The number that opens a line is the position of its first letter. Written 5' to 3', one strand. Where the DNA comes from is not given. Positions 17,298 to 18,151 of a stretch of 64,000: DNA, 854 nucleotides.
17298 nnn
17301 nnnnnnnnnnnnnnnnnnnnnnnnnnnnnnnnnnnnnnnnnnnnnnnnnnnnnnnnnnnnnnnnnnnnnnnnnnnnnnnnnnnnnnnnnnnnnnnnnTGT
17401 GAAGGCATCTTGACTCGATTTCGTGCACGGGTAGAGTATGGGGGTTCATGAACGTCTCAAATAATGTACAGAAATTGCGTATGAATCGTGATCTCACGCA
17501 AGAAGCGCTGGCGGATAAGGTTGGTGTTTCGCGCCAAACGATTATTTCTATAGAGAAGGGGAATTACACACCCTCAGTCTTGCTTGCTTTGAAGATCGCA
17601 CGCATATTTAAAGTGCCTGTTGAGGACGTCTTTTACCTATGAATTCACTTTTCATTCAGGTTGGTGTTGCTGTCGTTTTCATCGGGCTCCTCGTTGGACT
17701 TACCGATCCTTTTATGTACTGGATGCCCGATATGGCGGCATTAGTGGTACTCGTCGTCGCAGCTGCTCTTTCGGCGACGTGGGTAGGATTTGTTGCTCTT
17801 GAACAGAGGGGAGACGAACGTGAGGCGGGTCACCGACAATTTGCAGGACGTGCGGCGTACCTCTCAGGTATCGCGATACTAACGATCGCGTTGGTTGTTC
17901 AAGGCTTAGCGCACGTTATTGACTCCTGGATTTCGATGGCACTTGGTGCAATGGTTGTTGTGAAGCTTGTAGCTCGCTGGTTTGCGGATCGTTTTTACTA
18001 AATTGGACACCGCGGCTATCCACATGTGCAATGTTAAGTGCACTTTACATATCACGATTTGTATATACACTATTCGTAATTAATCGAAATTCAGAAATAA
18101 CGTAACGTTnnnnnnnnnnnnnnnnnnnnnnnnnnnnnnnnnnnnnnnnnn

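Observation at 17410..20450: XRE regulator, membrane protein, Met-rich extracytoplasmic thioredoxin and DipZ-like CcdA-Trx module with a palindromic operator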

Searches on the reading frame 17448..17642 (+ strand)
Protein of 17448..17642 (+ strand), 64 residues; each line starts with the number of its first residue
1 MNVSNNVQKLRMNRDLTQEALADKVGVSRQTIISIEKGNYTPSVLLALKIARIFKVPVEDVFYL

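Call 3: search_protein_families(library=pfam, proteins=[window:17448-17642:+], max_evalue=0.01)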
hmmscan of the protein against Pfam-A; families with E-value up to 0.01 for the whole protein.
window:17448-17642:+ (64 aa): 10 families
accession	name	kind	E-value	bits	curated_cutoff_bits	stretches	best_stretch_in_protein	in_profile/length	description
PF01381.28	HTH_3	-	5.6e-16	58.8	23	1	8-60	2-54/55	Helix-turn-helix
PF12844.13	HTH_19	-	4.2e-10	39.8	30.2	1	6-59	3-56/64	Helix-turn-helix domain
PF13560.12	HTH_31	-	3.5e-08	34.1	27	1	9-60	8-60/64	Helix-turn-helix domain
PF08279.18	HTH_11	-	0.00011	22.4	25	1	7-33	6-33/55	HTH domain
PF04545.22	Sigma70_r4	-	0.00011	22.1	24.1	1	9-37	14-42/50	Sigma-70, region 4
PF13443.12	HTH_26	-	0.00045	20.9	22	1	8-62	3-58/63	Cro/C1-type HTH DNA-binding domain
PF25528.1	DUF7917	-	0.0011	19.3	27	0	31-52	15-36/68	Domain of unknown function (DUF7917)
PF13413.12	HTH_25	-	0.0028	17.9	24.6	1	9-40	4-35/62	Helix-turn-helix domain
PF13545.12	HTH_Crp_2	-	0.005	17.2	27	1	11-33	18-40/70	Crp-like helix-turn-helix domain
PF17762.8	HTH_ParB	-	0.0066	17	22.6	1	5-32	10-37/102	ParB HTH domain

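Call 14: search_protein_families(library=ncbifam, proteins=[window:17448-17642:+], max_evalue=0.01)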
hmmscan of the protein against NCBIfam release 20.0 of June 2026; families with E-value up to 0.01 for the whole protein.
window:17448-17642:+ (64 aa): 17 families
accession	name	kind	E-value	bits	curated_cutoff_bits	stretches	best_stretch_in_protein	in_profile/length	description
NF041951.1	phage_RstR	subfamily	8.7e-12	45.3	80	1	1-58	1-58/108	RstR family transcriptional repressor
TIGR03070.1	couple_hipB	subfamily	6.9e-11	41.9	71.65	1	3-50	3-50/58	type II toxin-antitoxin system Y4mF family antitoxin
TIGR00270.2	TIGR00270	equivalog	6.2e-08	32.6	110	1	5-56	78-129/159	multiprotein bridging factor aMBF1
NF047948.1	male_kill_WMK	equivalog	1e-07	31.7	300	1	3-61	6-64/300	WO male-killing family protein Wmk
NF052239.1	antitox_spr1629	equivalog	1.9e-07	30.6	335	1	2-58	2-58/377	spr1629 family repressor/antitoxin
NF006015.0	PRK08154.1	subfamily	2e-07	30.5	204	1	3-61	31-89/314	anaerobic benzoate catabolism transcriptional regulator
NF003162.0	PRK04140.1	equivalog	3e-07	29.8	263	1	5-58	129-182/317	transcriptional regulator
NF041575.1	antitoxPezA_Strep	equivalog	3e-05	24.1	290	1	3-60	2-59/158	type II toxin-antitoxin system antitoxin PezA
NF010465.0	PRK13890.1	equivalog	6.2e-05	23.1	96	1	5-58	8-61/121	conjugal transfer protein TrbA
NF007271.0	PRK09726.1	equivalog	6.2e-05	22.9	79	1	3-50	13-60/88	type II toxin-antitoxin system antitoxin HipB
TIGR02607.1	antidote_HigA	equivalog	0.00019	21.2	47.7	1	15-55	20-60/81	HigA family addiction module antitoxin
NF007408.0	PRK09943.1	equivalog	0.00019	21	211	1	4-62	9-67/185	HTH-type transcriptional regulator PuuR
NF038139.1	Reg_Aceta_RamB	equivalog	0.00025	19.8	700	1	3-57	3-57/465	acetate metabolism transcriptional regulator RamB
NF000090.1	trans_reg_VanU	equivalog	0.00092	19.4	150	1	2-48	2-50/75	glycopeptide resistance transcriptional regulator VanU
TIGR03830.1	CxxCG_CxxCG_HTH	subfamily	0.0035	17.1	61.8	1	4-46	67-109/127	type II TA system antitoxin MqsA family protein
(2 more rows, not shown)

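Call 74: search_solved_structures(query=window:17448-17639:+, max_evalue=0.00001)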
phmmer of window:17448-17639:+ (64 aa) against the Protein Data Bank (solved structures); distinct sequences matched with E-value up to 0.00001: 5.
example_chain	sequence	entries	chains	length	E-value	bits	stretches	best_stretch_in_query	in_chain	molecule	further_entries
9k3w_A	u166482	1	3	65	5.3e-14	54.7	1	4-62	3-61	Transcriptional regulator, PbsX family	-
1utx_A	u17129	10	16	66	2.1e-11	46.6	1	3-62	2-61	CYLR2 | cytolysin regulator 2 | PUTATIVE TRANSCRIPTION REGULATOR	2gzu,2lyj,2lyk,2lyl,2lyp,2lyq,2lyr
2xiu_A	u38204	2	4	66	2.9e-11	46.2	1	3-62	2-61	CYLR2 | CYLR2 SYNONYM CYTOLYSIN REPRESSOR 2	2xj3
4ghj_A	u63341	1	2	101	1.1e-06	31.9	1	3-52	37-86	Probable transcriptional regulator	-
8tac_A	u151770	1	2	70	3.8e-06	30.2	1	4-55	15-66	DBP48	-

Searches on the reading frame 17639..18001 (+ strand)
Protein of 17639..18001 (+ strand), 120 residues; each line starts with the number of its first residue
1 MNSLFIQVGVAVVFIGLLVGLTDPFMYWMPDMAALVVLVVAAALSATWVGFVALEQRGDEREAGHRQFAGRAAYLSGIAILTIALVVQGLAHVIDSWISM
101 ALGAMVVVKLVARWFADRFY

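Call 3: search_protein_families(library=pfam, proteins=[window:17639-18001:+], max_evalue=0.01)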
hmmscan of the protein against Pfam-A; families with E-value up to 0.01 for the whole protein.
window:17639-18001:+ (120 aa): 0 families

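Call 14: search_protein_families(library=ncbifam, proteins=[window:17639-18001:+], max_evalue=0.01)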
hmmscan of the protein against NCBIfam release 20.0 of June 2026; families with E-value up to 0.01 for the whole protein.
window:17639-18001:+ (120 aa): 0 families

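Call 40: search_protein_families(library=pfam, alignment_id=A3, max_evalue=1)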
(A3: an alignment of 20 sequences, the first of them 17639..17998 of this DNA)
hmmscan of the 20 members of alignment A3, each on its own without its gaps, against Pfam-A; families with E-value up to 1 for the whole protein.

A. member 1, window:17639-17998:+ (120 aa): 1 family
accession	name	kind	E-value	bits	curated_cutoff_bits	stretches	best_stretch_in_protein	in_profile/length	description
PF18920.5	DUF5671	-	0.018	15.4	28.4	1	7-107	9-115/132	Domain of unknown function (DUF5671)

B. families by the number of members that match (of 20 scanned): 69 families (the first 25 are shown)
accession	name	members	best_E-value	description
PF20563.3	DUF6773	4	0.0068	Family of unknown function (DUF6773)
PF09925.14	DUF2157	4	0.079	Predicted membrane protein (DUF2157)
PF01757.29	Acyl_transf_3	3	3.8e-06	Acyltransferase domain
PF23600.1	DUF7139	3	0.015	Domain of unknown function (DUF7139)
PF04123.18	DUF373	3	0.11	Domain of unknown function (DUF373)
PF13664.11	DUF4149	2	0.0036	Domain of unknown function (DUF4149)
PF11377.13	DUF3180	2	0.0068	Protein of unknown function (DUF3180)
PF07331.16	TctB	2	0.017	Tripartite tricarboxylate transporter TctB family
PF18920.5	DUF5671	2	0.018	Domain of unknown function (DUF5671)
PF04647.20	AgrB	2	0.019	Accessory gene regulator B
PF20712.2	CyanoTRADDas_TM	2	0.022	Cyanobacterial TRADD-N associated 2-Transmembrane domain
PF07790.16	Pilin_N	2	0.023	Archaeal Type IV pilin, N-terminal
PF03779.20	SPW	2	0.098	SPW repeat domain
PF14316.11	DUF4381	2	0.18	Domain of unknown function (DUF4381)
PF14654.11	Epiglycanin_C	2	0.19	Mucin, cleavage site, TM and cytoplasmic tail region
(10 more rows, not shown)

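Call 64: find_homologous_proteins(query=A3, max_evalue=0.001)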
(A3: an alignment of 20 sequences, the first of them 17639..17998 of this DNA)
Query A3 (20 sequences) (120 aa, profile of the alignment): 622 proteins with E <= 0.001 among 8000 candidates; the best 120 are listed.
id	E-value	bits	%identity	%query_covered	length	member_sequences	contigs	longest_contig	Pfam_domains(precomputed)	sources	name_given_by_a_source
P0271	2.2e-51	191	37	98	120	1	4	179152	-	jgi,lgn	jgi:hypothetical protein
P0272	2.6e-51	191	39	91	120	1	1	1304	-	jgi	jgi:hypothetical protein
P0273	3.5e-51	190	38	93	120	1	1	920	PF09946.15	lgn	-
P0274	3.7e-51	190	40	91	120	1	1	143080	PF09946.15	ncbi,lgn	-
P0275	4.2e-51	190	41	91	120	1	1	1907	PF09946.15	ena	-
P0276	5.2e-51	190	43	93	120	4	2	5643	PF09946.15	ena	-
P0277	5.2e-51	190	38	98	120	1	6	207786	-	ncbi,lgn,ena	ncbi:MAG: hypothetical protein AAB510_02510 [Patescibacteria group bacterium]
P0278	7.1e-51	189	41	93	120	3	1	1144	PF09946.15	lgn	-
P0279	1.4e-50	188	37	98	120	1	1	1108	-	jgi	jgi:hypothetical protein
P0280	1.8e-50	188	40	91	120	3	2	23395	PF09946.15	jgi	jgi:hypothetical protein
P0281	1.9e-50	188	41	91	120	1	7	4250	PF09946.15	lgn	-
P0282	1.9e-50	188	37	94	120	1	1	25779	PF09946.15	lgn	-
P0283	2.0e-50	188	38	91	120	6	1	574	PF09946.15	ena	-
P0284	2.3e-50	187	44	80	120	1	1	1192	PF09946.15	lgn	-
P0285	2.6e-50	187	38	98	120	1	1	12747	-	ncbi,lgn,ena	-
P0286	2.7e-50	187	41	91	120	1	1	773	PF09946.15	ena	-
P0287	2.8e-50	187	39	91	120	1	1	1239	PF09946.15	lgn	-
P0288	3.3e-50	187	40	80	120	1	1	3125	PF09946.15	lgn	-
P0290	3.6e-50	187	36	91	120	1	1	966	PF09946.15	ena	-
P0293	5.3e-50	186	37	98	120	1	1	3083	PF09946.15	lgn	-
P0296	6.0e-50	186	37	98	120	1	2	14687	PF09946.15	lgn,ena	-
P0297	7.4e-50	186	38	98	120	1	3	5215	PF09946.15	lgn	-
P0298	8.1e-50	186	37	93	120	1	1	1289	PF09946.15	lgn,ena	-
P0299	9.0e-50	186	38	98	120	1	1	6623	PF09946.15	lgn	-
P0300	9.8e-50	185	43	80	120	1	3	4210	PF09946.15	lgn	-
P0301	1.2e-49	185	39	98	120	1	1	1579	PF09946.15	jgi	jgi:hypothetical protein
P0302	1.3e-49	185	42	89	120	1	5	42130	PF09946.15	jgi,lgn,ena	jgi:hypothetical protein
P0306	1.4e-49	185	41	98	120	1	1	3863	PF09946.15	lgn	-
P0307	1.5e-49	185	40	93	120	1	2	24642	PF09946.15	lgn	-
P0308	1.6e-49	185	37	98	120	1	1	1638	PF09946.15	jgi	jgi:hypothetical protein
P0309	1.7e-49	185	39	91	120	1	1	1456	PF09946.15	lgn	-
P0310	1.9e-49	184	44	93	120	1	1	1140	PF09946.15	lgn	-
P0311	2.0e-49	184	45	91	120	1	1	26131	PF09946.15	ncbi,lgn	-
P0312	2.0e-49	184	41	93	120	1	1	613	PF09946.15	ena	-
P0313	2.0e-49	184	41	80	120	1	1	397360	PF09946.15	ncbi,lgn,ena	-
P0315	2.1e-49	184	39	91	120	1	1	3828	PF09946.15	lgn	-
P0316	2.2e-49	184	43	94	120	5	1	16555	PF09946.15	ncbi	-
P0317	2.2e-49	184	41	80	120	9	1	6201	PF09946.15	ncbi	-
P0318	2.4e-49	184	40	80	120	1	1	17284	PF09946.15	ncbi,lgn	-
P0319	2.4e-49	184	39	80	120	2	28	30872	PF09946.15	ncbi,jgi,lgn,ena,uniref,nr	ncbi:hypothetical protein A3F19_03335 [Candidatus Nomurabacteria bacterium RIFCSPHIGHO2_12_FULL_37_2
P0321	2.5e-49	184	39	91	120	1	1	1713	PF09946.15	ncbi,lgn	-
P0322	2.5e-49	184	38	98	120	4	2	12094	PF09946.15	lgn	-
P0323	2.6e-49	184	41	93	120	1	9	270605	PF09946.15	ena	-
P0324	2.8e-49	184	41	90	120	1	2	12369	PF09946.15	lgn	-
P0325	3.2e-49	184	43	80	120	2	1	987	PF09946.15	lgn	-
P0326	3.5e-49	184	40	94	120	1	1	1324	PF09946.15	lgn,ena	-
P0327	3.8e-49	184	40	98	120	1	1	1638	PF09946.15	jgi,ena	-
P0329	4.2e-49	183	39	93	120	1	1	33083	PF09946.15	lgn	-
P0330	4.3e-49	183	36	98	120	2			PF09946.15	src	-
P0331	4.5e-49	183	39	93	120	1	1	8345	PF09946.15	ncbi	-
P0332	4.6e-49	183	39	98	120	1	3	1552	PF09946.15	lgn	-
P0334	5.2e-49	183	41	93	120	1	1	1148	PF09946.15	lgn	-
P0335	5.4e-49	183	42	91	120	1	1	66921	PF09946.15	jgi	jgi:hypothetical protein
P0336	5.5e-49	183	42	80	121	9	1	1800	PF09946.15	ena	-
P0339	6.7e-49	183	40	98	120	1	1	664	PF09946.15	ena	-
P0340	6.8e-49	183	41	91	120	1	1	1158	PF09946.15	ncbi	-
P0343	7.4e-49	183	36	98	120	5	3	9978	PF09946.15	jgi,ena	-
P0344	7.5e-49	183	43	81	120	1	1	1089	PF09946.15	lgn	-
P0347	8.4e-49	182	38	98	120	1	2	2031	PF09946.15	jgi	jgi:hypothetical protein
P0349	9.2e-49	182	38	98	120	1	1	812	PF09946.15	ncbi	-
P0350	1.0e-48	182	39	80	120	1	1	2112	PF09946.15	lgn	-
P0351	1.0e-48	182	41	94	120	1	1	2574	PF09946.15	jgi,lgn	jgi:hypothetical protein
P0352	1.1e-48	182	38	93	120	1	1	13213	PF09946.15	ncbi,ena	-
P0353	1.1e-48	182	43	80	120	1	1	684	PF09946.15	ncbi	-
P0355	1.2e-48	182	36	98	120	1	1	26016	PF09946.15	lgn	-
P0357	1.2e-48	182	33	98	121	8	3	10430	PF09946.15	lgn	-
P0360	1.4e-48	182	41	82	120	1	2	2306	PF09946.15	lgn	-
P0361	1.4e-48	182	42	80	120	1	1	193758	PF09946.15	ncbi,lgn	-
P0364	1.6e-48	182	36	98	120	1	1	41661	PF09946.15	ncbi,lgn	-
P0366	1.7e-48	181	38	91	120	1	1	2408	PF09946.15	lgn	-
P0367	1.7e-48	181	38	98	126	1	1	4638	PF09946.15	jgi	jgi:hypothetical protein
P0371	2.1e-48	181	40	98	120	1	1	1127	PF09946.15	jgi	jgi:hypothetical protein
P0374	2.1e-48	181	39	80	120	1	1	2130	PF09946.15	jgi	jgi:hypothetical protein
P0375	2.2e-48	181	43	80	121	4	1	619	PF09946.15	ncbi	-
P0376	2.3e-48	181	42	82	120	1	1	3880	PF09946.15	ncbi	-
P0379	2.4e-48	181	38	93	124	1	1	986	PF09946.15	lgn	-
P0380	2.6e-48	181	40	98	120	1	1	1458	PF09946.15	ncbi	-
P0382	2.6e-48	181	37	98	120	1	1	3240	PF09946.15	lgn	-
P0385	2.7e-48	181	39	98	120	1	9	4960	PF09946.15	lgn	-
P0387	2.8e-48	181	38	98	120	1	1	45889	PF09946.15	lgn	-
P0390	3.0e-48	181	42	82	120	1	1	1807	PF09946.15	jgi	jgi:hypothetical protein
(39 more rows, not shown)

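Call 78: predict_structure(alignment_id=A6)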
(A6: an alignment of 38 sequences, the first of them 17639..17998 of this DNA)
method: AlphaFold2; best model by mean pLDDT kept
length: 120 residues; sequences in the alignment: 38
mean_pLDDT: 64.4   pTM: 0.49
mean pLDDT of the five models: 64.4, 61.7, 59.3, 52.2, 52.0
residues with pLDDT >= 90: 0; 70-90: 40; 50-70: 73; < 50: 7
segments of 3 or more residues with pLDDT < 50: 57-60
pLDDT, mean of each block of 10 residues (from residue 1): 64 70 55 62 63 50 58 70 70 71 74 67
secondary structure, 60 per line:
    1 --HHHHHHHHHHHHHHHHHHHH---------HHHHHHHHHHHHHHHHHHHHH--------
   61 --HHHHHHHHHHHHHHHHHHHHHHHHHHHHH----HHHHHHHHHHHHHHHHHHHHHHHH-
elements in order: H3-22 H32-52 H63-91 H96-119
